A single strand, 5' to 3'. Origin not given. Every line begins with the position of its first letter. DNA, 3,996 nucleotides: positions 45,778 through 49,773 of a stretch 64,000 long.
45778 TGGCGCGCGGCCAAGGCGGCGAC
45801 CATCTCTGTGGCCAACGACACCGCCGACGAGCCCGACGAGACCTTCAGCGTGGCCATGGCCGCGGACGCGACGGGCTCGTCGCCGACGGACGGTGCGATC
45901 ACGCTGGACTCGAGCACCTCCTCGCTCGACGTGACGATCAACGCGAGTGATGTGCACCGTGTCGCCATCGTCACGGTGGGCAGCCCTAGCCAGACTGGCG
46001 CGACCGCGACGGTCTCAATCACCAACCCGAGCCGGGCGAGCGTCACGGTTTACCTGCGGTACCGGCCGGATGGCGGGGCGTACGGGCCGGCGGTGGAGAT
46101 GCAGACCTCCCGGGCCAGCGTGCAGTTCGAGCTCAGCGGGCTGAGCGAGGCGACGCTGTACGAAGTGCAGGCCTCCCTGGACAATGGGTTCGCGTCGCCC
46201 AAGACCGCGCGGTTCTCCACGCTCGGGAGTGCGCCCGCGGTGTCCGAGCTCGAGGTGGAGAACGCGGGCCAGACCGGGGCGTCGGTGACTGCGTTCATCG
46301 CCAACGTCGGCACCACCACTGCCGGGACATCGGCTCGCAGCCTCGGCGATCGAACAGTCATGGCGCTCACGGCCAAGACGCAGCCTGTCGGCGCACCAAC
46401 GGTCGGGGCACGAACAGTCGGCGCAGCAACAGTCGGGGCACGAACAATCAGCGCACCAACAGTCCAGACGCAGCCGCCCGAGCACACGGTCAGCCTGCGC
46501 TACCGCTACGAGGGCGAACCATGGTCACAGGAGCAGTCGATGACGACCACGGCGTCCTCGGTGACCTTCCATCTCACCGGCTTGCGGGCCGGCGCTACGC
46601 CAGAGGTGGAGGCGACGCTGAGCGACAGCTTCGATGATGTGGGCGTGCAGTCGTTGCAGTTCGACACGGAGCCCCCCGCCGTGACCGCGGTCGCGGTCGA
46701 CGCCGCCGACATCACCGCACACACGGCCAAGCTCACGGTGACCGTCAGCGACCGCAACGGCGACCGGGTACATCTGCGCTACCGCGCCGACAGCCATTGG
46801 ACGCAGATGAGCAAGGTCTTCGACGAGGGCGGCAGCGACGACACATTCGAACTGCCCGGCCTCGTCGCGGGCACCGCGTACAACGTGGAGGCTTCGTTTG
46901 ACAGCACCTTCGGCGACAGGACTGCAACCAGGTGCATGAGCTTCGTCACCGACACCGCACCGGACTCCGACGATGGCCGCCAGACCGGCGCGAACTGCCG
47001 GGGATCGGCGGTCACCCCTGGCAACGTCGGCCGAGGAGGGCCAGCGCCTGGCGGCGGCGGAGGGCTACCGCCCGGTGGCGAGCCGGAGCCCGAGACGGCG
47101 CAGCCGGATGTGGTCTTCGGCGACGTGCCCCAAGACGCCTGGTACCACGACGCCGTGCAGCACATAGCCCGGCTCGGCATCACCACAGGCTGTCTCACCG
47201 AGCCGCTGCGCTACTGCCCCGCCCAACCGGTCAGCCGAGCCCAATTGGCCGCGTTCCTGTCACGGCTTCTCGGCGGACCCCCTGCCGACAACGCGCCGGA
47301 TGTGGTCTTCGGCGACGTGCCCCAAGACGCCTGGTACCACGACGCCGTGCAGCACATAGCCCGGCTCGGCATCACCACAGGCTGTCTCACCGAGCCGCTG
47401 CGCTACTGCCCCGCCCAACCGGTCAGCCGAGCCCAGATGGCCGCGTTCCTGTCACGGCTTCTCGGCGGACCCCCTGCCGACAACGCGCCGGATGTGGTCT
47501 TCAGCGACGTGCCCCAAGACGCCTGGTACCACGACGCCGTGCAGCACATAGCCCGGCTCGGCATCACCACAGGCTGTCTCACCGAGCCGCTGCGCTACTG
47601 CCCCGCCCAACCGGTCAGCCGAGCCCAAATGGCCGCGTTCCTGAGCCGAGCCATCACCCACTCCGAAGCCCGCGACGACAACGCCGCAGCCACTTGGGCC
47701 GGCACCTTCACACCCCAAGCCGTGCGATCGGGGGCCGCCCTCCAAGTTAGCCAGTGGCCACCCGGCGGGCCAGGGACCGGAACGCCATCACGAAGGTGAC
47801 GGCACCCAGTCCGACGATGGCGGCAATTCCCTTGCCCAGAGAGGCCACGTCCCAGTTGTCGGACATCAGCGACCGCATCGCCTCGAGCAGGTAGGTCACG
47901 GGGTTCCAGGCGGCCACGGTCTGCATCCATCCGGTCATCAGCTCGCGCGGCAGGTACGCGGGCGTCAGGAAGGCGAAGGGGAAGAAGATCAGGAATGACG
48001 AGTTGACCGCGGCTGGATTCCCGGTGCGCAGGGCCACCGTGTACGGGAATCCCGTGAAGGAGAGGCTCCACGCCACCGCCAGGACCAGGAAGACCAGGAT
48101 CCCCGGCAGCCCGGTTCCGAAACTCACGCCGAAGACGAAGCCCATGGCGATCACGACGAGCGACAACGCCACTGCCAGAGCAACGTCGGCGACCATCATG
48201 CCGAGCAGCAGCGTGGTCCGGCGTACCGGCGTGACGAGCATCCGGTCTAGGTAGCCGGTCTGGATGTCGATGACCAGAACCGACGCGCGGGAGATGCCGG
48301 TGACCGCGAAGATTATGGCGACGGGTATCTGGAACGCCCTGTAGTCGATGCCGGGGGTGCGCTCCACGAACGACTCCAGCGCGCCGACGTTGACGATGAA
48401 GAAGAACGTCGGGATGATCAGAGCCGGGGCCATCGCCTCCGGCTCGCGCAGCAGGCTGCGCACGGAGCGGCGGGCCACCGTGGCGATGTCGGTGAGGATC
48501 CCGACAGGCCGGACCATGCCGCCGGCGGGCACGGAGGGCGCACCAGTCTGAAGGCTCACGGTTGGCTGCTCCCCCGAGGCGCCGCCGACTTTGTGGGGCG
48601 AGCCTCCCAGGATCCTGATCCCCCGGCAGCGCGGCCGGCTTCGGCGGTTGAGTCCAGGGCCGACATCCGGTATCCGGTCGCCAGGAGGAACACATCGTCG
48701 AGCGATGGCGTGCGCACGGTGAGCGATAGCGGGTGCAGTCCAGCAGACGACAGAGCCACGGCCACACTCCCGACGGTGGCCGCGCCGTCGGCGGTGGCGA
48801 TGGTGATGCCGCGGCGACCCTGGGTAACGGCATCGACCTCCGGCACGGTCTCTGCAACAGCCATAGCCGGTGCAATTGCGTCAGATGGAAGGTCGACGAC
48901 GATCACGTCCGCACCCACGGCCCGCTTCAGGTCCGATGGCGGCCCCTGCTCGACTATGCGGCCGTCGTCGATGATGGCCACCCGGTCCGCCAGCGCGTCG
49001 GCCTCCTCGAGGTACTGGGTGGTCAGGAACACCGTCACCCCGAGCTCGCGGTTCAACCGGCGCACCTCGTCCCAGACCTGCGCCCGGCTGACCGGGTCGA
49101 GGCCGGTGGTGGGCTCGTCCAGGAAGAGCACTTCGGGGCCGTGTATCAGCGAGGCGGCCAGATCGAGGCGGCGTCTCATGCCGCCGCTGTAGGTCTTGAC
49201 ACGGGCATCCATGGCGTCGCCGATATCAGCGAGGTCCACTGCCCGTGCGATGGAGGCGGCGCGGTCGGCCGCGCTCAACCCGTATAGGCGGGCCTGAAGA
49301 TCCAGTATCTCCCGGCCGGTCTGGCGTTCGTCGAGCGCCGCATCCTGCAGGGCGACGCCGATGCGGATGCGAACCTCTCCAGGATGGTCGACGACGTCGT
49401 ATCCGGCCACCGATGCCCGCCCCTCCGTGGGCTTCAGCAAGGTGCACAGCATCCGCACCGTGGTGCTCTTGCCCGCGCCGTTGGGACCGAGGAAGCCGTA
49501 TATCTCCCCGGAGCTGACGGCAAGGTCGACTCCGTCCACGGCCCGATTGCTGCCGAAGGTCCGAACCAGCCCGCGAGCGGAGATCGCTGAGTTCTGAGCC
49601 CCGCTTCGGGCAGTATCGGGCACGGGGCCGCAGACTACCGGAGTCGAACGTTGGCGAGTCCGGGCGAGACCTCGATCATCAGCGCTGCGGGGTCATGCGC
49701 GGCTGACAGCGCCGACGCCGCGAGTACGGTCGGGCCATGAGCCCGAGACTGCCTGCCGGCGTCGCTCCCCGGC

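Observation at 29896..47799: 17.9-kb single gene for a 5,967-aa Sec-secreted, SLH-anchored mosaic surface protein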

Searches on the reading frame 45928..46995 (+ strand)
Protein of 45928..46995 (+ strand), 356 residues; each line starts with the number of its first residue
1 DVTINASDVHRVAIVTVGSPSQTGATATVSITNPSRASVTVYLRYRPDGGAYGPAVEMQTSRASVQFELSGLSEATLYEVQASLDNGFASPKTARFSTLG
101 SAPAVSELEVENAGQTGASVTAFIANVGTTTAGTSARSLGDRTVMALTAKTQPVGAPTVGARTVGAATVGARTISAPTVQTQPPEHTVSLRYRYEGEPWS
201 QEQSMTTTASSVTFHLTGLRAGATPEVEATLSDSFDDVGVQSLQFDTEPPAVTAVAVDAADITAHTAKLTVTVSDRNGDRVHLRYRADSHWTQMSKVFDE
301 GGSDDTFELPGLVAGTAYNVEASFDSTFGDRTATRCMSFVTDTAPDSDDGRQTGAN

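Call 19: search_protein_families(library=pfam, proteins=[window:45928-46995:+], max_evalue=1)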
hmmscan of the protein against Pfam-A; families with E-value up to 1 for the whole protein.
window:45928-46995:+ (356 aa): 5 families
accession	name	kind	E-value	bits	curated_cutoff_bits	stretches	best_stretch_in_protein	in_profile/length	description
PF17425.8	Arylsulfotran_N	-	7.8e-06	26.3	24.2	1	268-331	25-78/88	Arylsulfotransferase Ig-like domain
PF00041.27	fn3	-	8.1e-06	26.4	25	1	23-83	12-67/84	Fibronectin type III domain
PF22184.2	CBM_56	-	2.1e-05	25.1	27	1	168-224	5-59/75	Carbohydrate binding module family 56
PF16656.11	Pur_ac_phosph_N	-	0.014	16.4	30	0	26-94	14-89/93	Purple acid Phosphatase, N-terminal domain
PF11909.13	NdhN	-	0.12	12.5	25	1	126-182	40-95/153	NADH-quinone oxidoreductase cyanobacterial subunit N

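Call 56: search_protein_families(library=ncbifam, proteins=[window:45928-46995:+], max_evalue=0.1)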
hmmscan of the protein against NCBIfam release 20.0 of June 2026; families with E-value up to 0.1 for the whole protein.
window:45928-46995:+ (356 aa): 1 family
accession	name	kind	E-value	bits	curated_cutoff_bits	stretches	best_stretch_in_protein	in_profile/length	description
NF041766.1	choice_anch_U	domain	0.014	16.3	32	0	203-272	3-69/92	choice-of-anchor U domain-containing protein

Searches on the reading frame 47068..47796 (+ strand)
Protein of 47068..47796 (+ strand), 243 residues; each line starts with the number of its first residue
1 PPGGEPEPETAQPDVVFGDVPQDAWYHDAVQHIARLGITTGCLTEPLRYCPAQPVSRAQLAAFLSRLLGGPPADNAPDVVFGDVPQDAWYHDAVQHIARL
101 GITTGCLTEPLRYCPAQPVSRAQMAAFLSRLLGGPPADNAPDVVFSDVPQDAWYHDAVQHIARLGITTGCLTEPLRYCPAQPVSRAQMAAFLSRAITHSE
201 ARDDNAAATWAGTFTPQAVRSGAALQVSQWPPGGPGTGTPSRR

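Call 19: search_protein_families(library=pfam, proteins=[window:47068-47796:+], max_evalue=1)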
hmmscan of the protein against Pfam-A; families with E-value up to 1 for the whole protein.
window:47068-47796:+ (243 aa): 6 families
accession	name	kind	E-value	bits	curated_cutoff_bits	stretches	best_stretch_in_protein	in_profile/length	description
PF00395.25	SLH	-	1.5e-14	54.1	20.8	3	145-169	2-26/44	S-layer homology domain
PF10931.13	DUF2735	-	0.0014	19.6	25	0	148-157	37-46/52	Protein of unknown function (DUF2735)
PF03913.18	Ragweed_pollen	-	0.0026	18.1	25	0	170-183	18-31/44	Ragweed group 5 pollen allergen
PF07878.17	RHH_5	-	0.0077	16.4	26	0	177-192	19-34/43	CopG-like RHH_1 or ribbon-helix-helix domain, RHH_5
PF02885.22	Glycos_trans_3N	-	0.019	15.1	26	0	183-209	30-56/63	Glycosyl transferase family, helical bundle domain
PF19253.4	DUF5900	-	0.074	13.9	27.2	0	82-109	5-32/101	Family of unknown function (DUF5900)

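Call 56: search_protein_families(library=ncbifam, proteins=[window:47068-47796:+], max_evalue=0.1)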
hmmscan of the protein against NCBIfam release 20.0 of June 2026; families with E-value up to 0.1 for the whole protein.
window:47068-47796:+ (243 aa): 2 families
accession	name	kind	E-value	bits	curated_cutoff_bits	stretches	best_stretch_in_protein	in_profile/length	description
NF033190.2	inl_like_NEAT_1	exception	9.4e-08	30.8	1275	1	14-197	579-753/754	NEAT domain-containing leucine-rich repeat protein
NF041174.1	SDX_Thmprot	equivalog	0.00055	20.1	170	0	16-61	49-94/109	sulredoxin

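Call 73: search_solved_structures(query=window:47068-47796:+, max_evalue=0.01)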
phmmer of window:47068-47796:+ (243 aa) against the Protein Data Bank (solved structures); distinct sequences matched with E-value up to 0.01: 3.
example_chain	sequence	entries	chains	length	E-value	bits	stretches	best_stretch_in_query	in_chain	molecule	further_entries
3pyw_A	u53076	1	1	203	2.9e-08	36.6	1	16-197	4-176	S-layer protein sap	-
6bt4_A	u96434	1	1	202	4.7e-08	35.9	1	16-194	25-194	S-layer protein sap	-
9g93_A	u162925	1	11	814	2.9e-07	33.3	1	14-195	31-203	S-layer protein sap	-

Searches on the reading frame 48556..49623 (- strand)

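Call 10: search_protein_families(library=pfam, proteins=[window:48556-49623:-], max_evalue=0.001)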
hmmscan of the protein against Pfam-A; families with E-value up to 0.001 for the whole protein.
window:48556-49623:- (355 aa): 4 families
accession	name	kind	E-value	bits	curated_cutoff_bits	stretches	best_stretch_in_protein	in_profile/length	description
PF00005.33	ABC_tran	-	1.5e-28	100.5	25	1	30-173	2-137/137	ABC transporter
PF13304.12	AAA_21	-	4.8e-09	37.2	27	1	146-203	239-298/304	AAA domain, putative AbiEii toxin, Type IV TA system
PF13732.12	DrrA1-3_C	-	2e-06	28.9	27.4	1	227-313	1-78/81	ATP-binding protein DrrA1-3-like, C-terminal domain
PF02702.23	KdpD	-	0.00064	19.7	26.1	1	138-254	58-171/210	Osmosensitive K+ channel His kinase sensor domain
